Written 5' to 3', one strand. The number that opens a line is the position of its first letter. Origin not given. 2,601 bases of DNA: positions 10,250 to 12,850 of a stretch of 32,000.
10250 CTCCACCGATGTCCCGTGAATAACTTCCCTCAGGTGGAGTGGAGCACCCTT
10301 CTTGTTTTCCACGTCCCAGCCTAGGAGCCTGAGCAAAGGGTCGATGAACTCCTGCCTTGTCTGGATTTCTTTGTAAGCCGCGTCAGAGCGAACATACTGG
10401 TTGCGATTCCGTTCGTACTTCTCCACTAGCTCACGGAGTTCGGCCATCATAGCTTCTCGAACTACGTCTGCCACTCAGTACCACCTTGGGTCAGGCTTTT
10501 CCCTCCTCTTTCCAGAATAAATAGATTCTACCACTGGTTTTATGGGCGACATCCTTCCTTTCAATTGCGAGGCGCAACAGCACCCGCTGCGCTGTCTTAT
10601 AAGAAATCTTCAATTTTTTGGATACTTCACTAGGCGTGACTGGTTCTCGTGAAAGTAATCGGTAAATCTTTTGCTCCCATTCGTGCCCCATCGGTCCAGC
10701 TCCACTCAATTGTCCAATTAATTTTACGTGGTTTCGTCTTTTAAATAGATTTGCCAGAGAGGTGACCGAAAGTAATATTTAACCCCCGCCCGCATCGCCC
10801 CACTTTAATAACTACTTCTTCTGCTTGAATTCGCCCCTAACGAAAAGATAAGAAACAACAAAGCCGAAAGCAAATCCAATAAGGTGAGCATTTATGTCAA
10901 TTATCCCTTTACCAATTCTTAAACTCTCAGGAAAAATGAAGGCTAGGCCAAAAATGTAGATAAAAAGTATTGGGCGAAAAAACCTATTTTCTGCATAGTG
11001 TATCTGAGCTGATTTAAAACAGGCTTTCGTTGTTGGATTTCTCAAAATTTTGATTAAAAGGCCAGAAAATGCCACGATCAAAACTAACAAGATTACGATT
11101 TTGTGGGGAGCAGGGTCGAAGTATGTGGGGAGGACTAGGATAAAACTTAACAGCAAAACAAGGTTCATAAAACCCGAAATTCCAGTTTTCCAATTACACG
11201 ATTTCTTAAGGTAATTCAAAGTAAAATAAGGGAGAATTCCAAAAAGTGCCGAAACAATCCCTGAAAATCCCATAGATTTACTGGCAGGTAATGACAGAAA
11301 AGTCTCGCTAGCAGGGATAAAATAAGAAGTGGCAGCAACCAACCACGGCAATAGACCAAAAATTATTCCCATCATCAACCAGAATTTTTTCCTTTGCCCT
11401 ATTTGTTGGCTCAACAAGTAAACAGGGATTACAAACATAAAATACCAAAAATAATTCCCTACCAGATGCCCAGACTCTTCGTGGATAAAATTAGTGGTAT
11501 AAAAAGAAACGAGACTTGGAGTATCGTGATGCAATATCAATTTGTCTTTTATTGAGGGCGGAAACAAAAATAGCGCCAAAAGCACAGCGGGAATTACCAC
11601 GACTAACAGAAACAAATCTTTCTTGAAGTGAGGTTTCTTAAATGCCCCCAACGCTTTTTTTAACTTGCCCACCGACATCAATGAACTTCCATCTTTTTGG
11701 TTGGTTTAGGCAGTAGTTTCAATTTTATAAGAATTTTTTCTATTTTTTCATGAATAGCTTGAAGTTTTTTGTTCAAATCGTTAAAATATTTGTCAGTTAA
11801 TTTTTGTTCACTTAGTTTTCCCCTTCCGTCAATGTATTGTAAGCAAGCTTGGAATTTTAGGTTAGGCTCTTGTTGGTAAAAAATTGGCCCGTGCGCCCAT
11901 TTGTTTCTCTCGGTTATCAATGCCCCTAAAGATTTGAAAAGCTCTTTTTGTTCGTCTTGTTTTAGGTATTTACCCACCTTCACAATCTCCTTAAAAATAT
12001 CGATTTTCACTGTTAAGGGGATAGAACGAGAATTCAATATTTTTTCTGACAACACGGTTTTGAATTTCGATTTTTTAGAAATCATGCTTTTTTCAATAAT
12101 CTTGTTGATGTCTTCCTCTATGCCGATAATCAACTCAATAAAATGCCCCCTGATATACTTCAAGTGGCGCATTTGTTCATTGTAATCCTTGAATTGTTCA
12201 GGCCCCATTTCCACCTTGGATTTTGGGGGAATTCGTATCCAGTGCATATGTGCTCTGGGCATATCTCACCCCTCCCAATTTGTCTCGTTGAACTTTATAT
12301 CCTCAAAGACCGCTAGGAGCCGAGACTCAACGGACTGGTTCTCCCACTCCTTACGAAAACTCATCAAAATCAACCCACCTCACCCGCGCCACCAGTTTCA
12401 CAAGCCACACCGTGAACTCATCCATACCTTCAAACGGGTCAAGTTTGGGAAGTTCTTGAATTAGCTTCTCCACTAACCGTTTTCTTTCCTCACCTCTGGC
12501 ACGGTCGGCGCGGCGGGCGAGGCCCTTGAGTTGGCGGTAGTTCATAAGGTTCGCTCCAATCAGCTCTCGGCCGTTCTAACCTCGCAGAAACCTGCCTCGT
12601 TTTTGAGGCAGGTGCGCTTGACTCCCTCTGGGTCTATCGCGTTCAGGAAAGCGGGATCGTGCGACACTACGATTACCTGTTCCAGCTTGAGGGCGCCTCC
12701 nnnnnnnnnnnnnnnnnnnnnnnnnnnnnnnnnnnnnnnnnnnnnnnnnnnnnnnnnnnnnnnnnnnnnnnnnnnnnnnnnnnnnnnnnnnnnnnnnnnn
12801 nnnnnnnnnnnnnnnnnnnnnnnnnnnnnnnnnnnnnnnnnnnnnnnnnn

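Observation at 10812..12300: AT-rich two-gene module: HEPN (Rx4H) protein translationally coupled to a rhomboid intramembrane protease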

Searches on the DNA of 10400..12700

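Call 54: search_rna_families(source=window, start=10400, end=12700, threshold=evalue, max_evalue=1)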
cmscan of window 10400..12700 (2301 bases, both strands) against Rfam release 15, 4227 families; matches with E-value up to 1: 1.
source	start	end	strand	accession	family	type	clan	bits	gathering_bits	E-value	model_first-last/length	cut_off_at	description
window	11376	11595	+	RF01992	VIS1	Gene; lncRNA;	-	24.2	100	0.46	1-202/202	no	Viral integration site 1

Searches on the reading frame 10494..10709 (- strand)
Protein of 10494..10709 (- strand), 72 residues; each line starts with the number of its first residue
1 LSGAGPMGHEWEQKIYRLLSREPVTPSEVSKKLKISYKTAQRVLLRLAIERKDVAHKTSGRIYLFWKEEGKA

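Call 4: search_protein_families(library=pfam, proteins=[window:10494-10709:-], max_evalue=1)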
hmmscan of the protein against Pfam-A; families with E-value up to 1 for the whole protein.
window:10494-10709:- (72 aa): 16 families
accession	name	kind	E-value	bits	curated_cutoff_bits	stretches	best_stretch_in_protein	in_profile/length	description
PF01978.25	TrmB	-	1.4e-05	25.2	25.6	1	12-61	10-58/68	Sugar-specific transcriptional regulator TrmB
PF21476.4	PF0610-like_N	-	8.4e-05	23.2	33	1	13-39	4-30/50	PF0610-like, N-terminal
PF25213.1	HVO_A0261_N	-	0.00062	20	35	1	14-48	15-49/86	HVO_A0261 N-terminal domain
PF13542.12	HTH_Tnp_ISL3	-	0.0016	18.3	27.4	1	10-47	15-50/51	Helix-turn-helix domain of transposase family ISL3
PF01325.25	Fe_dep_repress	-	0.0044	17.6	26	1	14-48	12-47/60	Iron dependent repressor, N-terminal DNA binding domain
PF12840.13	HTH_20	-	0.0052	17.2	27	1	14-39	8-34/51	Helix-turn-helix domain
PF08279.18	HTH_11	-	0.012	15.9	25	1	13-45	3-37/55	HTH domain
PF13551.12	HTH_29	-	0.018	15.6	28.1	1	18-61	7-52/64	Winged helix-turn helix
PF15978.11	TnsD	-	0.02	14.3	32.4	1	7-59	183-235/355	Tn7-like transposition protein D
PF25568.1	AAA_lid_At3g28540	-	0.025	14.9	27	1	9-53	19-64/75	At3g28540-like, AAA+ ATPase lid domain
PF03297.21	Ribosomal_S25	-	0.026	15.2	28.8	1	23-51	56-84/101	S25 ribosomal protein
PF17782.7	DprA_WH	-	0.04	14.4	22.9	1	12-47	14-49/61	DprA winged helix domain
PF12728.13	HTH_17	-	0.063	14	27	1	25-44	3-22/51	Helix-turn-helix domain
PF13384.12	HTH_23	-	0.085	13.1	24.6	1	24-44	18-38/50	Homeodomain-like domain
PF12802.13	MarR_2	-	0.12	13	27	1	19-47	14-44/61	MarR family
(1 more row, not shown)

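Call 6: search_protein_families(library=padloc, proteins=[window:10494-10709:-], max_evalue=1)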
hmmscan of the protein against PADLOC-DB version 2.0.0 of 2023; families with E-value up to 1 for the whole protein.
window:10494-10709:- (72 aa): 2 families
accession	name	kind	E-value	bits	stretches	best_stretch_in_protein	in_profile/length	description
PDLC01438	Csa3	-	0.018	13.1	1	9-66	147-199/305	"CAS-I,CAS-II,CAS-III,CAS-IV,CAS-V,CAS-VI; associated_signaling"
PDLC03963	SoFic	-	0.02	12.3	1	10-51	293-334/361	-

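Call 7: search_protein_families(library=ncbifam, proteins=[window:10494-10709:-], max_evalue=1)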
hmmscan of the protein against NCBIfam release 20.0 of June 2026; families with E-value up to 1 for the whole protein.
window:10494-10709:- (72 aa): 5 families
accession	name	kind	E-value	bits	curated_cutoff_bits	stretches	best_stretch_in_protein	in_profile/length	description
NF049968.1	QhpR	equivalog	0.0085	15.3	250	1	6-44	185-223/284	AraC-like transcriptional regulator QhpR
NF053606.1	Sta1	subfamily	0.012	15.7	80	1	13-67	23-83/100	Sta1 family transcriptional regulator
NF007366.0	PRK09863.1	equivalog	0.066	11.6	426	1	10-44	4-38/586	putative frv operon regulatory protein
TIGR01764.1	excise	domain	0.11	12.9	28.8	1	25-69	3-42/49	excisionase family DNA-binding protein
NF048019.1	IS256_Zn_var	equivalog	0.11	11.8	150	1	12-60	38-86/304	IS256 family transposase, variant Zn-binding type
